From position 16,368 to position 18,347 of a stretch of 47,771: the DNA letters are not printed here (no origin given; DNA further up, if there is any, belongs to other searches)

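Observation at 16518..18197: Family-5 ABC substrate-binding protein whose sequence blocks are circularly permuted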

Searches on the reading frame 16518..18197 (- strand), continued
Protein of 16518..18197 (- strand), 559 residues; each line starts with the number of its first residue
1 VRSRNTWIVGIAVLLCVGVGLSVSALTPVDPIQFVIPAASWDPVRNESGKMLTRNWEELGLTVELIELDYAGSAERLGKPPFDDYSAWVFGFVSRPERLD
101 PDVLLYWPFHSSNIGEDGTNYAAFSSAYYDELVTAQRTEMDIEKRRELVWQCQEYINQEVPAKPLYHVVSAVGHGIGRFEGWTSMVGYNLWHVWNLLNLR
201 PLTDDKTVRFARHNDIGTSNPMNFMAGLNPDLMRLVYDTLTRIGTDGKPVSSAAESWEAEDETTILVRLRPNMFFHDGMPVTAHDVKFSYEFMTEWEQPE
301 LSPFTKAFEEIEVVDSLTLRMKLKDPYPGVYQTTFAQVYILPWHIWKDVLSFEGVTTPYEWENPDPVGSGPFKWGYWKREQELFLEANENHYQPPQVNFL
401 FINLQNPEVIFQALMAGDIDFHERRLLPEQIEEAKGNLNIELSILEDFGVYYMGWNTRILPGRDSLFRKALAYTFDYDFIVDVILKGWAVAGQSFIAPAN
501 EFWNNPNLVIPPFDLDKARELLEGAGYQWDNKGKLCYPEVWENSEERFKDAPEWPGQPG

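Call 30: fold_search(model_id=the predicted structure, library=pdb)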
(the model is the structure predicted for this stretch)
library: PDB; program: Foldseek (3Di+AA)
matches with E <= 10: 1414; with E <= 0.001: 156
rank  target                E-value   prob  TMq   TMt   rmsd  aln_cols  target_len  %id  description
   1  4oet_A                5.4e-19  1.00  0.51  0.57   3.6       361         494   22  Crystal structure of NikZ from Campylobacter jejuni, unliganded form (released 2014-10-01)
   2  4oeu_A                1.4e-18  1.00  0.50  0.56   3.7       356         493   22  Crystal structure of NikZ from Campylobacter jejuni in complex with Ni(L-His) (released 2014-10-01)
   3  4pfu_A                1.3e-16  1.00  0.47  0.48   4.7       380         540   22  Crystal structure of mannobiose bound oligopeptide ABC transporter, periplasmic oligopeptide-binding protein (TM1226)  (released 2014-09-17)
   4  1xoc_A                1.7e-16  1.00  0.50  0.55   3.8       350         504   24  The structure of the oligopeptide-binding protein, AppA, from Bacillus subtilis in complex with a nonapeptide. (released 2005-01-25)
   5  4pfu_B                2.9e-16  1.00  0.47  0.48   5.1       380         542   22  Crystal structure of mannobiose bound oligopeptide ABC transporter, periplasmic oligopeptide-binding protein (TM1226)  (released 2014-09-17)
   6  4pfy_A                3.7e-16  1.00  0.46  0.48   5.7       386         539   20  Crystal structure of mannohexaose bound oligopeptide ABC transporter, periplasmic oligopeptide-binding protein (TM1223 (released 2014-09-17)
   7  5za4                  4.1e-16  1.00  0.48  0.55   3.4       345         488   22  Crystal structure of Sialic acid Binding protein from Haemophilus ducreyi (released 2018-10-24)
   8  5z99                  7.0e-16  1.00  0.45  0.51   4.5       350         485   22  Crystal structure of Sialic acid Binding protein from Haemophilus ducreyi with Neu5Ac (released 2018-10-24)
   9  4pft_B                9.4e-16  1.00  0.47  0.48   5.1       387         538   21  Crystal structure of mannobiose bound oligopeptide ABC transporter, periplasmic oligopeptide-binding protein (TM1223)  (released 2014-09-17)
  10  1zlq_A                1.1e-15  1.00  0.47  0.52   5.2       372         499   19  Crystallographic and spectroscopic evidence for high affinity binding of Fe EDTA (H2O)- to the periplasmic nickel tran (released 2005-08-02)
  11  5yyb_A                1.3e-15  1.00  0.44  0.50   4.7       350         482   21  Crystal structure of Sialic acid Binding protein from Haemophilus ducreyi with Neu5Gc (released 2018-10-24)
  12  4pft_A                1.7e-15  1.00  0.46  0.48   6.0       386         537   20  Crystal structure of mannobiose bound oligopeptide ABC transporter, periplasmic oligopeptide-binding protein (TM1223)  (released 2014-09-17)
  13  8efz_B                1.9e-15  1.00  0.51  0.58   3.0       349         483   21  Crystal structure of CcNikZ-II, apoprotein (released 2024-03-13)
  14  1vr5_A                2.5e-15  1.00  0.48  0.50   4.9       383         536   20  Crystal structure of Oligopeptide ABC transporter, periplasmic oligopeptide-binding (TM1223) from THERMOTOGA MARITIMA  (released 2005-03-08)
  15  8ch2                  2.5e-15  1.00  0.44  0.51   5.2       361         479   20  PBP AccA from A. vitis S4 in complex with L-arabinose-2-phosphate (A2P) (released 2024-01-24)
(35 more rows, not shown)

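Call 34: search_protein_representatives(alignment_id=A1)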
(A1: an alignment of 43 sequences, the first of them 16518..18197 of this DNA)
Query: 43 sequences, 552 profile positions. Proteins with E-value up to 0.001 (for the whole library): 125794; up to 1e-10: 76132; up to 1e-30: 24932. The best 150 are listed.
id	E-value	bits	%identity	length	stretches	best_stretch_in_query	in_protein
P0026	2.1e-225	765.7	-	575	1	9-551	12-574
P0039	4.6e-221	751.4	-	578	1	8-550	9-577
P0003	8.7e-212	720.8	-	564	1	12-551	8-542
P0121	1.5e-208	710.1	-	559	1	8-551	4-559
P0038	3.8e-202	689.0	-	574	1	1-550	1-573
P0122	8.0e-201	684.6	-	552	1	6-550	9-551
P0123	1.2e-191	654.3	-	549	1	10-550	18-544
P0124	1.1e-183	628.0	-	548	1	8-551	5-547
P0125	2.4e-183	626.9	-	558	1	2-550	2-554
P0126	1.3e-181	621.2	-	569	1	7-551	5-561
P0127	1.0e-179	614.9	-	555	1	9-550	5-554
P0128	2.2e-179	613.8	-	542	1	1-551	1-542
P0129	4.7e-178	609.4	-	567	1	8-551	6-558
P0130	6.9e-177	605.6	-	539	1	20-550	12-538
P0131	5.5e-176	602.6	-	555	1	8-548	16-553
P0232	1.3e-122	426.5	-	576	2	209-538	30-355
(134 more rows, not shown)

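Call 40: search_dna_similar(query=P0104, collection=plasmids, mode=protein, max_evalue=1e-30, max_rows=25)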
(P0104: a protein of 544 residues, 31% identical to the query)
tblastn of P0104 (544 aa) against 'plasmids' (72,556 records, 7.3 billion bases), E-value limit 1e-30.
Records with a match: 44; places in all: 46; records where one place covers at least 80% of the query: 44.
Best place of each record, by identity: <60% 44.
By first word of the organism name: Haladaptatus 9; Neorhizobium 5; Haloferax 5; Ketogulonicigenium 4; Halobaculum 3; Roseomonas 2; Halorussus 2; Natrinema 2; Haloprofundus 2; Halomarina 2; and 8 more.
By predicted mobility (MOB-suite, as given by PLSDB): non-mobilizable 40; conjugative 3; mobilizable 1.
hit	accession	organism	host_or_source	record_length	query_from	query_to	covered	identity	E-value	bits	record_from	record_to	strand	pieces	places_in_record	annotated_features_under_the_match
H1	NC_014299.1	Halalkalicoccus jeotgali B3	-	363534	39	543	93%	34.8%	7e-87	300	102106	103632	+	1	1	ABC transporter substrate-binding protein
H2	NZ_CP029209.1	Nitratireductor sp. OM-1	-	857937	39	540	92%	33.3%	7e-69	248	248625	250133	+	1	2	ABC transporter substrate-binding protein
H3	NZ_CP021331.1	Maritalea myrionectae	pure culture,Lava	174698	57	543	90%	33.8%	5e-75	266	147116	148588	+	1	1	ABC transporter substrate-binding protein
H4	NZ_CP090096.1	Neorhizobium galegae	Galega,Cell culture,Plant nodule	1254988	38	544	93%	32.4%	7e-63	230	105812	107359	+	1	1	record has no annotation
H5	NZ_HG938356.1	Neorhizobium galegae bv. officinalis bv. officinalis str. ...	Galega officinalis root nodule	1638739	38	544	93%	32.2%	1e-62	229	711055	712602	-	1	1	record has no annotation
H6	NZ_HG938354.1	Neorhizobium galegae bv. orientalis str. HAMBI 540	Galega orientalis root nodule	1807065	38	544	93%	32.2%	3e-62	228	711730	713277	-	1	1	record has no annotation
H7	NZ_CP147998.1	Neorhizobium sp. EC2-8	-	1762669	38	544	93%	32.1%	4e-62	228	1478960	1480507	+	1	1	record has no annotation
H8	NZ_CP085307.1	Haladaptatus pallidirubidus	cell culture,saline soil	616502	39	543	93%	31.4%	2e-51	197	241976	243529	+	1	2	ABC transporter substrate-binding protein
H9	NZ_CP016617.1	Microvirga ossetica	Vicia alpestris,cell culture,nodules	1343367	39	544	93%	31.2%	7e-63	230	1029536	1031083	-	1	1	none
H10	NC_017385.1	Ketogulonicigenium vulgare WSH-001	-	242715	39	544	93%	30.8%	4e-57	213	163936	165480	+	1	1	ABC transporter substrate-binding protein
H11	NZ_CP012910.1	Ketogulonicigenium vulgare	cell culture,Tianjin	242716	39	544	93%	30.8%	4e-57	213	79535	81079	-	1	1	ABC transporter substrate-binding protein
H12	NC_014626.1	Ketogulonicigenium vulgare Y25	-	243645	39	544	93%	30.8%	4e-57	213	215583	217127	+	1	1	ABC transporter substrate-binding protein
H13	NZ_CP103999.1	Ketogulonicigenium vulgare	Tenebrio molitor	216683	39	544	93%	30.8%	7e-57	213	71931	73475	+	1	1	ABC transporter substrate-binding protein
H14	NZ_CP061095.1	Roseomonas marmotae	Marmota himalayana,pure culture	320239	39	543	93%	30.7%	3e-54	205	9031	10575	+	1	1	ABC transporter substrate-binding protein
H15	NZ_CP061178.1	Roseomonas haemaphysalidis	tick,pure culture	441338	39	543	93%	30.1%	3e-52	199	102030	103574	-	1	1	ABC transporter substrate-binding protein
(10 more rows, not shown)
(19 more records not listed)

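Call 46: find_homologous_proteins(query=P0232, max_evalue=1e-20)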
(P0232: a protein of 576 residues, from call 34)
Query P0232 (576 aa): 2904 proteins with E <= 1e-20 among 8000 candidates; the best 120 are listed.
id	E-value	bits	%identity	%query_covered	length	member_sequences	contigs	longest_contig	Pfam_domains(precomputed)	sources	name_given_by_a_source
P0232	0.0e+0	1333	100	100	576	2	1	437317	PF00496.28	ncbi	-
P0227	1.3e-144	501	45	89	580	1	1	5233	PF00496.28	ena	-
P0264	4.4e-141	489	45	91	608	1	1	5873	PF00496.28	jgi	-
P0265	2.3e-135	470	44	92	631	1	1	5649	PF00496.28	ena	-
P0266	4.5e-134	466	42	94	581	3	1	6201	PF00496.28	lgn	-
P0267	5.8e-134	466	42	91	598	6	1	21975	PF00496.28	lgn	-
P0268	9.8e-133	462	43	93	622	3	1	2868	PF00496.28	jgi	-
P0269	9.1e-132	458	42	92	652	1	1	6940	PF00496.28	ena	-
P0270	2.3e-131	457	43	92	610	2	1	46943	PF00496.28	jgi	-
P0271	3.3e-131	457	42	94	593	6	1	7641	PF00496.28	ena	-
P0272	1.2e-130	455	43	93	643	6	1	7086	PF00496.28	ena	-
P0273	4.2e-130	453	38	99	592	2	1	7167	PF00496.28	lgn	-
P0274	6.3e-130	452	42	93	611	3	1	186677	PF00496.28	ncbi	-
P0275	3.3e-127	443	41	93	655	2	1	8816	PF00496.28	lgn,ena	-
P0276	1.5e-125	438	41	93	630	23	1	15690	PF00496.28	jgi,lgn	jgi:peptide/nickel transport system substrate-binding protein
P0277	4.0e-125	437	41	94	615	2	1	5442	PF00496.28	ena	-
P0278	6.7e-125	436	44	83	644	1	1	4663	PF00496.28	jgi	jgi:peptide/nickel transport system substrate-binding protein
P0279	3.3e-124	433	41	94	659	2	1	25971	PF00496.28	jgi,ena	-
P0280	4.0e-124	433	44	86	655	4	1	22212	PF00496.28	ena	-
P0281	6.8e-122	426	39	99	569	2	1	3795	PF00496.28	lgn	-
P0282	1.4e-121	425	41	89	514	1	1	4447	PF00496.28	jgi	jgi:peptide/nickel transport system substrate-binding protein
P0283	9.0e-121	422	39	91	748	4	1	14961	PF00496.28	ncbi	-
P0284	1.2e-120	422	41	95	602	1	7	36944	PF00496.28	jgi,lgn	-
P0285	6.4e-120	419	41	89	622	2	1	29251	PF00496.28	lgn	-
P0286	1.1e-119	419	41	92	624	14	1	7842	PF00496.28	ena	-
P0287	1.1e-119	419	41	87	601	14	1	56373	PF00496.28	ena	-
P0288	1.8e-119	418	40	90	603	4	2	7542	PF00496.28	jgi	jgi:peptide/nickel transport system substrate-binding protein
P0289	2.1e-119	418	42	89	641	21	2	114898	PF00496.28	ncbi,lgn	ncbi:MAG: ABC transporter substrate-binding protein [Sulfolobales archaeon]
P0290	4.8e-119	416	38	98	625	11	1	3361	PF00496.28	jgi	jgi:peptide/nickel transport system substrate-binding protein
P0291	1.6e-118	415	39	92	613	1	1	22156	PF00496.28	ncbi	-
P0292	4.8e-118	413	41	89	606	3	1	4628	PF00496.28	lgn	-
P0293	1.2e-116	409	39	92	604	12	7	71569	PF00496.28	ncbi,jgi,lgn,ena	-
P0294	3.0e-116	407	39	92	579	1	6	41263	PF00496.28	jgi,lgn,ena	-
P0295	7.5e-116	406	40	87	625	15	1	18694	PF00496.28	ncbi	-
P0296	5.3e-115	403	41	91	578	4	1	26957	PF00496.28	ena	-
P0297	5.6e-115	403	40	93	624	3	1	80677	PF00496.28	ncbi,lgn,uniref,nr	ncbi:MAG: hypothetical protein B7O98_08335 [Zestosphaera tikiterensis]|uniref:Solute-binding protein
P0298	6.8e-115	403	42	84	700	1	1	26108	PF00496.28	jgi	-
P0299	7.4e-115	403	41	84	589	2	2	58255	PF00496.28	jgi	-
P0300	1.2e-114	402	42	84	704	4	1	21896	PF00496.28,PF09134.17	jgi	-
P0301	7.9e-113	396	40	90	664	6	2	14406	PF00496.28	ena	-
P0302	8.2e-113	396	40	94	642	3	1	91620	PF00496.28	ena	-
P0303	2.1e-112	395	39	91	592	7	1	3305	PF00496.28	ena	-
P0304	5.5e-112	393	35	98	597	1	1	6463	PF00496.28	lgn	-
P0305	7.8e-111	389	35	98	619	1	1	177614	PF00496.28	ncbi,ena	-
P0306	4.1e-110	387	39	91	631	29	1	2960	PF00496.28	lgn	-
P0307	1.6e-109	385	40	91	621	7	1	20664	PF00496.28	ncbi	ncbi:MAG: ABC transporter substrate-binding protein [Sulfolobales archaeon]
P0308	1.1e-108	382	40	89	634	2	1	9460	PF00496.28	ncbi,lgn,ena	-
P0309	5.6e-108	380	36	91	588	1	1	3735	PF00496.28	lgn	-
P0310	6.2e-108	380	36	99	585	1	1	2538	PF00496.28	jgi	jgi:peptide/nickel transport system substrate-binding protein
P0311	3.4e-107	377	36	96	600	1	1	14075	PF00496.28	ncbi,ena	-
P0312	8.3e-105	369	37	95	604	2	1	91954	PF00496.28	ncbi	-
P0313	1.2e-104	369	40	87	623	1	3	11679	PF00496.28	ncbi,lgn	ncbi:MAG: ABC transporter substrate-binding protein [Sulfolobales archaeon]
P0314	1.4e-103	365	37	92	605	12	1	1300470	PF00496.28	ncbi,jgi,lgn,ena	-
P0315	2.3e-102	361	37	92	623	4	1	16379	PF00496.28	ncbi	ncbi:MAG: ABC transporter substrate-binding protein [Sulfolobales archaeon]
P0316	2.9e-102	361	38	88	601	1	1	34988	PF00496.28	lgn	-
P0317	1.8e-101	358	38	91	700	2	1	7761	PF00496.28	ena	-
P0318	1.2e-99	352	39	87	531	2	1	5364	PF00496.28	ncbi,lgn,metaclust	metaclust:\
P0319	2.1e-99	352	33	99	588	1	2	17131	PF00496.28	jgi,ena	-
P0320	3.0e-99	351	42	72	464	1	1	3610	PF00496.28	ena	-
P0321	9.0e-99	350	37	93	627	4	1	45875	PF00496.28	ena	-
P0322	1.1e-98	349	39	90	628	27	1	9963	PF00496.28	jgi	jgi:peptide/nickel transport system substrate-binding protein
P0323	7.0e-98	347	37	84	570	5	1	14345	PF00496.28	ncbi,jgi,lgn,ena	-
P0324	9.5e-98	346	36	90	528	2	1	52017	PF00496.28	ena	-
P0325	3.5e-96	341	36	89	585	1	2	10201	PF00496.28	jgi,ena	-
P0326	4.3e-96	341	45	52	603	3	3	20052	PF00496.28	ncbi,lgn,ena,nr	ncbi:MAG: hypothetical protein J7L91_02865 [Candidatus Korarchaeota archaeon]|nr:hypothetical protei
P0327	4.8e-93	331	44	55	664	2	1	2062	PF00496.28,PF13620.13,PF01835.26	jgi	-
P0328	3.7e-92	328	39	88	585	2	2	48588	PF00496.28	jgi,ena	-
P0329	5.0e-92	327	38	93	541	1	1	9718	PF00496.28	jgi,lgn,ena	-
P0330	1.9e-91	325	45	55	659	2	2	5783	PF00496.28,PF13620.13,PF01835.26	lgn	-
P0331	2.7e-91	325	39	87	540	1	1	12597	PF00496.28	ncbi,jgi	-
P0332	4.1e-91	324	43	52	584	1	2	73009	PF00496.28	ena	-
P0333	1.3e-90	323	34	96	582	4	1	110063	PF00496.28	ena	-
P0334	1.9e-90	322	35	99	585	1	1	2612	PF00496.28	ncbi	-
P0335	4.0e-90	321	36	89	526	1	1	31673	PF00496.28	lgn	-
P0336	8.0e-90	320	37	89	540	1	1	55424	PF00496.28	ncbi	-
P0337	1.4e-88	316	43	68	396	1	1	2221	PF00496.28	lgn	-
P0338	2.5e-88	315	36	89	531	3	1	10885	PF00496.28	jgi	-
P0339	6.0e-88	314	35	90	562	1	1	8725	PF00496.28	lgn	-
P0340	7.2e-88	314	34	87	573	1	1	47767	PF00496.28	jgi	-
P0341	1.9e-87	312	35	96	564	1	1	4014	PF00496.28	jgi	-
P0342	2.4e-87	312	35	90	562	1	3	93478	PF00496.28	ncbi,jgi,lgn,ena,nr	ncbi:MAG TPA: ABC transporter substrate-binding protein [Nitrospinota bacterium]|nr:ABC transporter 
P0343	9.6e-87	310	38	89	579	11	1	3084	PF00496.28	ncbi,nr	ncbi:MAG: peptide-binding protein [Methanosarcinaceae archaeon]|nr:peptide-binding protein [Methanos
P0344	2.4e-86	309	41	57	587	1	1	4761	PF00496.28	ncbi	-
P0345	3.3e-86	308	32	90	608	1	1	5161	PF00496.28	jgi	jgi:peptide/nickel transport system substrate-binding protein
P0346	5.9e-86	307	33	97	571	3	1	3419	PF00496.28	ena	-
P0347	9.9e-86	306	35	91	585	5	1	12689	PF00496.28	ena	-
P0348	1.0e-85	306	35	88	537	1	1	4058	PF00496.28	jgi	-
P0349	2.2e-85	305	34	97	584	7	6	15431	PF00496.28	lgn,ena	-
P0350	2.2e-85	305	40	75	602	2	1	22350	PF00496.28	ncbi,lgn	ncbi:MAG: ABC transporter substrate-binding protein [Fervidicoccaceae archaeon]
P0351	2.3e-85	305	35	93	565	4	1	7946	PF00496.28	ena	-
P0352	9.6e-85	303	37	83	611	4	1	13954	PF00496.28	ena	-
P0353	1.3e-84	303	32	88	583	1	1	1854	PF00496.28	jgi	jgi:peptide/nickel transport system substrate-binding protein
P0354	5.8e-84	301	37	82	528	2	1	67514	PF00496.28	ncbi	-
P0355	5.8e-84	301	31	94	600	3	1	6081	PF00496.28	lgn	-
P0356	7.6e-84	300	41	57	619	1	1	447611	PF00496.28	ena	-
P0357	8.1e-84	300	34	90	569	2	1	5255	PF00496.28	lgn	-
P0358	8.8e-84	300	32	90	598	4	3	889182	PF00496.28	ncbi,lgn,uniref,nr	ncbi:ABC transporter substrate-binding protein [Aeromicrobium ponti]|uniref:Peptide/nickel transport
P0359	2.0e-83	299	32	91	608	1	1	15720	PF00496.28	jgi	jgi:peptide/nickel transport system substrate-binding protein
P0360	2.4e-83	299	33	90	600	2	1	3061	PF00496.28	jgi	jgi:peptide/nickel transport system substrate-binding protein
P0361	2.4e-83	299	37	83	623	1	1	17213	PF00496.28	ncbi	-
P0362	3.7e-83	298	35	95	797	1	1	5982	PF00496.28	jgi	jgi:peptide/nickel transport system substrate-binding protein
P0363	4.1e-83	298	33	98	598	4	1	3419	PF00496.28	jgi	-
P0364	7.7e-83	297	36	80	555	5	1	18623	PF00496.28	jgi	-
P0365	1.0e-82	296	36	87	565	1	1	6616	PF00496.28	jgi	jgi:peptide/nickel transport system substrate-binding protein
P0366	1.5e-82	296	37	84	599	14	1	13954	PF00496.28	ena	-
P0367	2.3e-82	295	33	97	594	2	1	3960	PF00496.28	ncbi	ncbi:MAG: ABC transporter substrate-binding protein [Candidatus Hydrothermarchaeales archaeon]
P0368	2.4e-82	295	35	90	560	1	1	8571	PF00496.28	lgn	-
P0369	2.9e-82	295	36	91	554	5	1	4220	PF00496.28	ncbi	-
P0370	3.4e-82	295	34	89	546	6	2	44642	PF00496.28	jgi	jgi:peptide/nickel transport system substrate-binding protein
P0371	4.7e-82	294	32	91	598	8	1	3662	PF00496.28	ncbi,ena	-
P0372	5.0e-82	294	34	91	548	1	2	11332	PF00496.28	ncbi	-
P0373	7.3e-82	294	34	93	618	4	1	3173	PF00496.28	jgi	jgi:peptide/nickel transport system substrate-binding protein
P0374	1.2e-81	293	35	86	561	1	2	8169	PF00496.28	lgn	-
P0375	1.3e-81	293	31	97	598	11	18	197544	PF00496.28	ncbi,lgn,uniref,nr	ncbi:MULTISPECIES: ABC transporter substrate-binding protein [Cytobacillus]|uniref:Peptide ABC trans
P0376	1.4e-81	293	39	83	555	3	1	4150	PF00496.28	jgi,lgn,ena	-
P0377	3.2e-81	292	33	93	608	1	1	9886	PF00496.28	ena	-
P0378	5.8e-81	291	33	85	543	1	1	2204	PF00496.28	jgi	-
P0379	7.0e-81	290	31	95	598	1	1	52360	PF00496.28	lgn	-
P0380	8.3e-81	290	33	92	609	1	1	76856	PF00496.28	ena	-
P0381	8.8e-81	290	34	87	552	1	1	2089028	PF00496.28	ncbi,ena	-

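Call 55: search_protein_families(library=pfam, proteins=[L029:8664-9821:+, L058:8637-10379:+, L058:10268-12697:+, L058:4094-5020:+, L058:5017-5829:+, L029:4400-5815:+, L029:2647-3954:+, L058:2271-3401:+], max_evalue=0.00001)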
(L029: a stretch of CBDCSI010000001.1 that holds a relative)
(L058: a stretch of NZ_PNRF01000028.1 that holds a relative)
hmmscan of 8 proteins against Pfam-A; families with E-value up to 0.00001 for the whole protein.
L029:8664-9821:+ (385 aa): 2 families
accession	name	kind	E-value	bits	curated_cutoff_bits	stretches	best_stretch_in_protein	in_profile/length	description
PF13378.12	MR_MLE_C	-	3.4e-55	187.6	29.4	1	151-363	7-219/219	Enolase C-terminal domain-like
PF02746.21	MR_MLE_N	-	1.8e-19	70.5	22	1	18-126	15-117/117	Mandelate racemase / muconate lactonizing enzyme, N-terminal domain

L058:8637-10379:+ (580 aa): 3 families
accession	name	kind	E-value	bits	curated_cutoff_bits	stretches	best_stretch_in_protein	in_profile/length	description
PF00528.27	BPD_transp_1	-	4.2e-22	79.2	26.4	1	396-577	4-183/184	Binding-protein-dependent transport system inner membrane component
PF14870.12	PSII_BNR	-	1.7e-09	37.8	27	0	100-229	170-302/303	Photosynthesis system II assembly factor YCF48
PF12911.12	OppC_N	-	1.1e-08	35.3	23.9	1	16-48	9-41/53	N-terminal TM domain of oligopeptide transport permease C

L058:10268-12697:+ (809 aa): 4 families
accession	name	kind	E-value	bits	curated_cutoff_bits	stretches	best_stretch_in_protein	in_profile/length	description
PF00005.33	ABC_tran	-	3.8e-61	206.1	25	2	431-583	2-136/137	ABC transporter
PF08352.17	oligo_HPY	-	5.1e-39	132.9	27.1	2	270-334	1-65/65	Oligopeptide/dipeptide transporter, C-terminal region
PF13304.12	AAA_21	-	2.5e-09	38.1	27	0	186-253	233-302/304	AAA domain, putative AbiEii toxin, Type IV TA system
PF13401.12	AAA_22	-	4.8e-08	33.8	27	0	77-246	10-120/130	AAA domain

L058:4094-5020:+ (308 aa): 1 family
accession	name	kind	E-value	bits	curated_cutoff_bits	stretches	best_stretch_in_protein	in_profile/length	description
PF01218.23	Coprogen_oxidas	-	6.4e-131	435.8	31.8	1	9-301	2-295/295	Coproporphyrinogen III oxidase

L058:5017-5829:+ (270 aa): 3 families
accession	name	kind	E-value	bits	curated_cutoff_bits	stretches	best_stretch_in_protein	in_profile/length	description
PF08501.16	Shikimate_dh_N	-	7.6e-27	93.8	27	1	7-89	1-83/83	Shikimate dehydrogenase substrate binding domain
PF18317.6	SDH_C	-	1.4e-10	41.1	25.8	1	237-267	1-31/31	Shikimate 5'-dehydrogenase C-terminal domain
PF01488.26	Shikimate_DH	-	5.7e-08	33.4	24.3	1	113-166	4-58/138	Shikimate / quinate 5-dehydrogenase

L029:4400-5815:+ (471 aa): 0 families

L029:2647-3954:+ (435 aa): 0 families

L058:2271-3401:+ (376 aa): 3 families
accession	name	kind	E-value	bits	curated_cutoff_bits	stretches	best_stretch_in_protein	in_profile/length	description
PF02481.21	DNA_processg_A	-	1.3e-71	240.6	29.6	1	86-286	8-210/212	DNA recombination-mediator protein A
PF17782.7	DprA_WH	-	6.6e-11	42.5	22.9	1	310-369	2-61/61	DprA winged helix domain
PF18306.6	LDcluster4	-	1.1e-07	32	26.3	1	123-180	4-62/151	SLOG cluster4 family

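Call 64: find_encoding_contigs(protein=P0001, flank=500, max_places=3)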
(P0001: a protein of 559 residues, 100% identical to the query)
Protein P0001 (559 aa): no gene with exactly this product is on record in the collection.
